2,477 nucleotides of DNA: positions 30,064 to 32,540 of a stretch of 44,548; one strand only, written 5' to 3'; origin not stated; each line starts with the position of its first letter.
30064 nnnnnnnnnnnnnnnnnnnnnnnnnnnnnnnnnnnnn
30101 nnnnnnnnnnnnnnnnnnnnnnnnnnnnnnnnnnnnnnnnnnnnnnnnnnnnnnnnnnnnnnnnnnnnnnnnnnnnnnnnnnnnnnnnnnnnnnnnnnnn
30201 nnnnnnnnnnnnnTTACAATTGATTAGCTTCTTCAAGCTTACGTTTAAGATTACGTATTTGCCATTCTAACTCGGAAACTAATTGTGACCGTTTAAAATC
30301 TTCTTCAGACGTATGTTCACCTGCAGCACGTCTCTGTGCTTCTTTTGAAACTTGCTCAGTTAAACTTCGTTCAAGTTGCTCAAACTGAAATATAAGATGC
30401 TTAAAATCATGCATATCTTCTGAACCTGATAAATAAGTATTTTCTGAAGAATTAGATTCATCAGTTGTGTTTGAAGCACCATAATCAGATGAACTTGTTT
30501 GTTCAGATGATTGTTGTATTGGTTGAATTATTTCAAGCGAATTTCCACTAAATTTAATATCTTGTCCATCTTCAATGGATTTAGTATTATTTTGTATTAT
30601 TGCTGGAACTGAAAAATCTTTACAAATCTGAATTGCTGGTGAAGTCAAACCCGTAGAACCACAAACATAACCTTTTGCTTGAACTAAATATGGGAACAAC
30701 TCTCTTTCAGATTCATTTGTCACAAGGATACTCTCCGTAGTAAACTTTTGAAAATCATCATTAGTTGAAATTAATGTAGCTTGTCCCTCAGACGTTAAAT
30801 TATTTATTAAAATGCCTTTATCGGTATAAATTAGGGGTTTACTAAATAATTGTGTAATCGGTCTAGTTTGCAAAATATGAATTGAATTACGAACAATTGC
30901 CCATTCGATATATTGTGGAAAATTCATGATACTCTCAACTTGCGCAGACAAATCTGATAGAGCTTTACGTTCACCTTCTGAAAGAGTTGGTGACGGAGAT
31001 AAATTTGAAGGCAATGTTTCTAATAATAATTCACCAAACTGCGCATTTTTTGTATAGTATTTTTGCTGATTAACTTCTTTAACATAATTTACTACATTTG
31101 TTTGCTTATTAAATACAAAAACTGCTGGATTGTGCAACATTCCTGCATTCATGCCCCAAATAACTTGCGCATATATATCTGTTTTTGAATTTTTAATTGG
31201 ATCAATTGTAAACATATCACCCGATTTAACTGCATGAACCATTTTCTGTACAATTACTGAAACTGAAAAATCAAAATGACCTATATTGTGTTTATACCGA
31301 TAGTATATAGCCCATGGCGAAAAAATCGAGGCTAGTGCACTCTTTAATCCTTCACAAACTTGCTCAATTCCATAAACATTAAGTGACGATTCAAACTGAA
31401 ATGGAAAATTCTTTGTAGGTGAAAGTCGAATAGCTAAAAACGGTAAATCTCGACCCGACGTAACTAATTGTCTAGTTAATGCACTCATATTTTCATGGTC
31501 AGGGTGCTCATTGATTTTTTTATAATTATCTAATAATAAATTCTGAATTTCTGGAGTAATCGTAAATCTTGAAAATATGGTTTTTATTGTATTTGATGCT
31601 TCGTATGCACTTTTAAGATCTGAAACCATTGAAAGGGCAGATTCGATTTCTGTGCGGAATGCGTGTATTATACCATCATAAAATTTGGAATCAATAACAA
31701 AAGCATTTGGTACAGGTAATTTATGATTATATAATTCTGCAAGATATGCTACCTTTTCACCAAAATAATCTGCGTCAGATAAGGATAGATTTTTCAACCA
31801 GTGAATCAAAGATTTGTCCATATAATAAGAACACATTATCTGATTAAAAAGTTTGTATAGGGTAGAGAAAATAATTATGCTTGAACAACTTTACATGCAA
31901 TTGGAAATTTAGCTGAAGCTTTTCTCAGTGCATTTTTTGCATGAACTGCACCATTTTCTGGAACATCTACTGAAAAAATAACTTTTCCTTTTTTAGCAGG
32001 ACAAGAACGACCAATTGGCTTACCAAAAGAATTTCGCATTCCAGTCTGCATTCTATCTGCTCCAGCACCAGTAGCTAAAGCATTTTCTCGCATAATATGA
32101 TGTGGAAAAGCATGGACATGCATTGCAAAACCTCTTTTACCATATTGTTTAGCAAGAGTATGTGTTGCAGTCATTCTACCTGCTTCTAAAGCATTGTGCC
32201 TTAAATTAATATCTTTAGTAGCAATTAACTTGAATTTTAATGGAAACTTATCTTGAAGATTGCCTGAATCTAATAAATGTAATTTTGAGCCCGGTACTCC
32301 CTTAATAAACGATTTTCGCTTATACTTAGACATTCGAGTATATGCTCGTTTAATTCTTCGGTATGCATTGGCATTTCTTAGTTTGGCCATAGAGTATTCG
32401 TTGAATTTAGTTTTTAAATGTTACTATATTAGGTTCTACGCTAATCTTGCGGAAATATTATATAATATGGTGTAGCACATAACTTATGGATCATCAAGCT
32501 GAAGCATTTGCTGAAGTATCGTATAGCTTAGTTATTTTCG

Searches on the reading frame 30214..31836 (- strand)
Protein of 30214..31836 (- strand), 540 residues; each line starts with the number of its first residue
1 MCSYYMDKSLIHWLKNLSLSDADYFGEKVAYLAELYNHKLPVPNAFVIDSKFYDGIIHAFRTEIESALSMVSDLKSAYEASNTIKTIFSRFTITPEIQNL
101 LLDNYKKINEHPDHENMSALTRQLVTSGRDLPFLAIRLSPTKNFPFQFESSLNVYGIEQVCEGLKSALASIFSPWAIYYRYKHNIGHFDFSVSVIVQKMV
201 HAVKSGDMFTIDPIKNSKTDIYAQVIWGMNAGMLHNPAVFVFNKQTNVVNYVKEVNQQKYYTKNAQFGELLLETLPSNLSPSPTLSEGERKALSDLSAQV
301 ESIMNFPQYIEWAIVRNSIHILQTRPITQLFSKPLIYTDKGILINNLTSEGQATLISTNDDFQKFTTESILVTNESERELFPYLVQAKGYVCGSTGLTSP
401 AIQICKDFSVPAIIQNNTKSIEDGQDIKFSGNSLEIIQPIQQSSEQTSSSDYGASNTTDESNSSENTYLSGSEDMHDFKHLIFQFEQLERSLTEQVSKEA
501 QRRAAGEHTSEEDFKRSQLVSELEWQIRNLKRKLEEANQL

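Call 3: search_protein_families(library=pfam, proteins=[window:30214-31836:-], max_evalue=0.1)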
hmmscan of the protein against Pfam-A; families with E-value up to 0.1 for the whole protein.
window:30214-31836:- (540 aa): 2 families
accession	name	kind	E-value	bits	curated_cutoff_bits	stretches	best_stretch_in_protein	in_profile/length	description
PF01326.24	PPDK_N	-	7.6e-44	150.8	27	1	24-330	3-312/328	Pyruvate phosphate dikinase, AMP/ATP-binding domain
PF00391.29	PEP-utilizers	-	2.2e-05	24.4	23.1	1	367-427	3-65/72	PEP-utilising enzyme, mobile domain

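Call 4: search_protein_families(library=ncbifam, proteins=[window:30214-31836:-], max_evalue=0.1)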
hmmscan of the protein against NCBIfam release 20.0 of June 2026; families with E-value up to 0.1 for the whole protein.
window:30214-31836:- (540 aa): 21 families
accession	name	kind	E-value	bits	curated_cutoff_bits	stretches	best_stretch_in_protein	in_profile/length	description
NF005057.0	PRK06464.1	equivalog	1.1e-51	175.8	598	1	7-432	3-456/798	phosphoenolpyruvate synthase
TIGR01418.1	PEP_synth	equivalog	1.6e-50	172.3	739.75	1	10-433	1-450/784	pyruvate, water dikinase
NF004877.0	PRK06241.1-2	subfamily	5.7e-38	130.8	866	2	14-335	8-320/869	phosphoenolpyruvate synthase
NF052631.1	prodigiosin_PigC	equivalog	1.3e-34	119.2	1300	1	21-338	12-309/883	prodigiosin ligase PigC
NF004879.0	PRK06241.1-4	equivalog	2.2e-32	112.1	976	2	11-334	5-319/868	phosphoenolpyruvate synthase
NF004878.0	PRK06241.1-3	subfamily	7.4e-32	110.3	945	2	21-340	15-324/891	phosphoenolpyruvate synthase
NF041857.1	RIF_Ptrans_rph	equivalog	3.7e-31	108.3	999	2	15-334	7-317/864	rifamycin-inactivating phosphotransferase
NF004881.0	PRK06241.2-2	equivalog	2e-30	105.8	883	1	22-335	16-318/898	phosphoenolpyruvate synthase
NF052632.1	undecylprod_RedH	equivalog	3.4e-28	98.1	1350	1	14-330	6-296/880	undecylprodigiosin ligase RedH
NF004883.0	PRK06241.2-4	equivalog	1.4e-25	89.6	1063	1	23-330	30-330/928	phosphoenolpyruvate synthase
NF004880.0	PRK06241.2-1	equivalog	2.6e-23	81.9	972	2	26-334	19-287/837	phosphoenolpyruvate synthase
NF000283.1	RPH_KJ151292.1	equivalog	3.4e-20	71.9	1700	1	140-334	126-320/865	rifamycin-inactivating phosphotransferase Rph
NF004882.0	PRK06241.2-3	equivalog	1.6e-17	62.9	850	1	20-341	7-290/827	phosphoenolpyruvate synthase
NF004978.0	PRK06354.1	subfamily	1.6e-07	30.2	462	1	340-431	484-577/590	pyruvate kinase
NF006153.0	PRK08296.1-5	subfamily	9.4e-07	27.6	578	1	341-433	506-600/608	hypothetical protein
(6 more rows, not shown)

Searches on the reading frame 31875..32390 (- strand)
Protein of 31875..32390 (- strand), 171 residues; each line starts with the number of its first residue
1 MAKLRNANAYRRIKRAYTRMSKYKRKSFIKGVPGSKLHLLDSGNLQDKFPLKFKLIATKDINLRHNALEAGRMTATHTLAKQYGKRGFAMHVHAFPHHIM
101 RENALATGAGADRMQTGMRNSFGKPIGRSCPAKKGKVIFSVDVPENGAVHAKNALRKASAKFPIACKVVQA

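Call 37: search_protein_families(library=pfam, proteins=[window:31875-32390:-], max_evalue=0.001)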
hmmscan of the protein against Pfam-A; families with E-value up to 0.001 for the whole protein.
window:31875-32390:- (171 aa): 1 family
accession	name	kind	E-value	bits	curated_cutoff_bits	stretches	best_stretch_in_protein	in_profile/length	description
PF00252.24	Ribosomal_L16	-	2.8e-28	98.9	27.9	1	21-169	4-132/132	Ribosomal protein L16p/L10e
